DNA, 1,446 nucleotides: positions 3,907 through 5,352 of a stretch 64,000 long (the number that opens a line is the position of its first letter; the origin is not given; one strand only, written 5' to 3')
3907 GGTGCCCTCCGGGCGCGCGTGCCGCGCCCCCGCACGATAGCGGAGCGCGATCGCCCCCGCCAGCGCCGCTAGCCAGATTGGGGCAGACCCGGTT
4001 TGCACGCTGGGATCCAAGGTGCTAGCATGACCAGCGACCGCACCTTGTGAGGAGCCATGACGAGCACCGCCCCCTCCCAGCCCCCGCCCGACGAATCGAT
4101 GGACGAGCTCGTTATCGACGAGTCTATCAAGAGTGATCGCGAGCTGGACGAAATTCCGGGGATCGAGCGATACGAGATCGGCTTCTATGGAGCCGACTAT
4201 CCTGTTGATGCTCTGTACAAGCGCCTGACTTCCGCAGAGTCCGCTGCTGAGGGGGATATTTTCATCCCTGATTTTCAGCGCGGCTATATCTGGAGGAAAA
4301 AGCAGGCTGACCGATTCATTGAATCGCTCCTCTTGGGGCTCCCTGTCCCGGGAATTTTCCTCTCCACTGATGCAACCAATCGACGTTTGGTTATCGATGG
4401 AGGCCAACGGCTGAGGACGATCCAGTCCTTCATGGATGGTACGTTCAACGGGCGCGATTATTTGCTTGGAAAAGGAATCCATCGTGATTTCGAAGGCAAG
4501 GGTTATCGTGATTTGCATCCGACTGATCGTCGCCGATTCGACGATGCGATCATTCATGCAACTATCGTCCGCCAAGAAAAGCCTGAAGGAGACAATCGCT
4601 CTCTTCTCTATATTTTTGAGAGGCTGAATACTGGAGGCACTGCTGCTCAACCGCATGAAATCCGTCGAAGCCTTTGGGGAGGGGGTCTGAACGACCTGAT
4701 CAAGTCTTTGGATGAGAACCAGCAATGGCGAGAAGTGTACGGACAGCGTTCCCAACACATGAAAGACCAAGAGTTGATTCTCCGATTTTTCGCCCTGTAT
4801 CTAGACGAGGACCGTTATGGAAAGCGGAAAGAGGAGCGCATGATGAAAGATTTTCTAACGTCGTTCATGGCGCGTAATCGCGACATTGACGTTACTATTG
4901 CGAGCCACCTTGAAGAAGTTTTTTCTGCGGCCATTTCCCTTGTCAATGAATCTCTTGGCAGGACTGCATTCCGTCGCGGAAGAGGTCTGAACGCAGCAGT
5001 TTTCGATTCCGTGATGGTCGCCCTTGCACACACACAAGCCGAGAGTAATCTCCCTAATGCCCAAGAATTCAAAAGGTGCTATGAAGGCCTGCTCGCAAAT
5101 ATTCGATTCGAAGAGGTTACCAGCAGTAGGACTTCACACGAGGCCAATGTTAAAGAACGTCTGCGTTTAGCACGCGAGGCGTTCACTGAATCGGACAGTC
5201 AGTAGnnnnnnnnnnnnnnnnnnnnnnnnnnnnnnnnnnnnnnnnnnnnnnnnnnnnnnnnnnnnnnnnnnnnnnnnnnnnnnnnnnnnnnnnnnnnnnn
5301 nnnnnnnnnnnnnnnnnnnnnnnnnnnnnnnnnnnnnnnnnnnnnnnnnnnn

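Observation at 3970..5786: Low-GC islet with a translationally coupled DUF262 (ParB-like) + HEPN (Rx4H) gene pair: candidate uncharacterised two-gene defence/abortive-infection module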

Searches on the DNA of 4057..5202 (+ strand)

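Call 70: search_dna_similar(query=L085:52-1755:+, collection=ecoli_genomes, mode=distant, max_rows=25, rows=spread)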
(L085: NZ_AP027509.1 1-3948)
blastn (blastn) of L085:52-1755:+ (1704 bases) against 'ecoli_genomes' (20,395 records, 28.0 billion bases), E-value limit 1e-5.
Records with a match: 14; places in all: 16; records where one place covers at least 80% of the query: 4.
Genomes with a match: 14 of 5426; with a place that covers at least 80% of the query: 4. Places per genome that has any: lowest 1, median 1, highest 3. On chromosomes: 10 places; on plasmids: 6.
Best place of each record, by identity: >=99% 4; 60-80% 10.
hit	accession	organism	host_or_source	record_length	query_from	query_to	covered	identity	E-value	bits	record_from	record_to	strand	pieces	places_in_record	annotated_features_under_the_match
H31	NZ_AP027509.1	Escherichia coli strain LR-27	Homo sapiens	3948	1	1704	100%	100.0%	0e+0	3074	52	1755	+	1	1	DUF262 domain-containing protein | HEPN domain-containing protein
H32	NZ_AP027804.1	Escherichia coli strain 2017.10.01CC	Homo sapiens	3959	1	1704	100%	99.9%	0e+0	3069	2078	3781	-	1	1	DUF262 domain-containing protein | HEPN domain-containing protein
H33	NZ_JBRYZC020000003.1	Escherichia coli strain APEC_AN-25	Gallus gallus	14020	1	1704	100%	99.9%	0e+0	3069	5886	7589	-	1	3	DUF262 domain-containing protein | HEPN domain-containing protein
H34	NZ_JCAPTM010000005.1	Escherichia coli strain ES10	Aquarana catesbeiana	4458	1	1704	100%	99.8%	0e+0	3060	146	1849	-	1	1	DUF262 domain-containing protein | HEPN domain-containing protein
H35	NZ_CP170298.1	Escherichia coli strain BKQWHE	Homo sapiens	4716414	56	458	24%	68.8%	1e-33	154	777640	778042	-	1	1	GmrSD restriction endonuclease domain-containing protein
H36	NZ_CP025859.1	Escherichia coli strain 504239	Homo sapiens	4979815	56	458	24%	68.6%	6e-32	150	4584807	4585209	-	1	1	GmrSD restriction endonuclease domain-containing protein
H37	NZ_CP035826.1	Escherichia coli strain 67-1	Homo sapiens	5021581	56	458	24%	68.6%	6e-32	150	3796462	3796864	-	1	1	GmrSD restriction endonuclease domain-containing protein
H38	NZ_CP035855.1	Escherichia coli TW11681 strain TW11681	-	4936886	56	458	24%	68.6%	6e-32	150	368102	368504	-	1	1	GmrSD restriction endonuclease domain-containing protein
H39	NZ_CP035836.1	Escherichia coli strain WS1933D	Homo sapiens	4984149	56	458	24%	68.6%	6e-32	150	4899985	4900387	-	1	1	GmrSD restriction endonuclease domain-containing protein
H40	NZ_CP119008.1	Escherichia coli strain CE0011b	Bos taurus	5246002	56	458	24%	68.6%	6e-32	150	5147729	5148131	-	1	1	GmrSD restriction endonuclease domain-containing protein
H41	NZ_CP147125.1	Escherichia coli strain KMi012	river water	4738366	56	458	24%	68.6%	6e-32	150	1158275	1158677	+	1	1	GmrSD restriction endonuclease domain-containing protein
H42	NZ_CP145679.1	Escherichia coli strain S1-NGR-02-A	Homo sapiens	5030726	56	458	24%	68.6%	6e-32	150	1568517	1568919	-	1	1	GmrSD restriction endonuclease domain-containing protein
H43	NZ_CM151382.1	Escherichia coli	Homo sapiens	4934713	56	458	24%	68.6%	6e-32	150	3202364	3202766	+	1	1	GmrSD restriction endonuclease domain-containing protein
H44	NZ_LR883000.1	Escherichia coli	-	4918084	56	458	24%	68.6%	6e-32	150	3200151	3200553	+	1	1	DUF262 domain-containing protein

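Call 72: get_annotated_region(hit=H36, flank=3500)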
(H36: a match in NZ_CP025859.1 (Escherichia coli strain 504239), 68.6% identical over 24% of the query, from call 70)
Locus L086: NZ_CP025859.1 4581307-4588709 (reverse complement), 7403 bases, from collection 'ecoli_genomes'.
description: Escherichia coli strain 504239 chromosome, complete genome
organism: Escherichia coli strain 504239 (NCBI taxid 562)
replicon: chromosome; assembly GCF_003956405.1
host: Homo sapiens; source: stool; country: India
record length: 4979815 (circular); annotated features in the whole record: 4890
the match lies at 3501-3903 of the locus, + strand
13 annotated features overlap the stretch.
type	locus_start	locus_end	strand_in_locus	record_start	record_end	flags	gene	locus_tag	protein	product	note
CDS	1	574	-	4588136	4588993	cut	-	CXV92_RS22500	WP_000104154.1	DNA adenine methylase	-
CDS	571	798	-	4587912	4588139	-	-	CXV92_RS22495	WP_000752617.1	TraR/DksA family transcriptional regulator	-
CDS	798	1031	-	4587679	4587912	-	-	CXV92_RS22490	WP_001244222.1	DUF2732 family protein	-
CDS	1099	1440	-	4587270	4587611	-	-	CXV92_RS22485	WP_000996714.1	DUF5347 family protein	-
CDS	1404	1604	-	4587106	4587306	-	-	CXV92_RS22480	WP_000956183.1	phage filamentation protein Fil family protein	-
CDS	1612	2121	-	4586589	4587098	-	-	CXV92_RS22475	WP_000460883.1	phage regulatory CII family protein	-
CDS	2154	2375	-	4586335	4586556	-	-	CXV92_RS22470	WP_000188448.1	hypothetical protein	-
CDS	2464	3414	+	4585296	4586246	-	-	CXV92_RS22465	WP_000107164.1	phage repressor protein CI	-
CDS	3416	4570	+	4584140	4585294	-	-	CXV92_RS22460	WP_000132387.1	GmrSD restriction endonuclease domain-containing protein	-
CDS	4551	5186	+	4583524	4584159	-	-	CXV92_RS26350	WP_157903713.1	HEPN domain-containing protein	-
CDS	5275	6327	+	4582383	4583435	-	-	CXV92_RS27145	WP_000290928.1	phage integrase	-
CDS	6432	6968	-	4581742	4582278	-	rcdA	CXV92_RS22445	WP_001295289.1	DNA-binding transcriptional regulator RcdA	-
CDS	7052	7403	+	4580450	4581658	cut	ybjJ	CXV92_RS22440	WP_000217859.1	MFS transporter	-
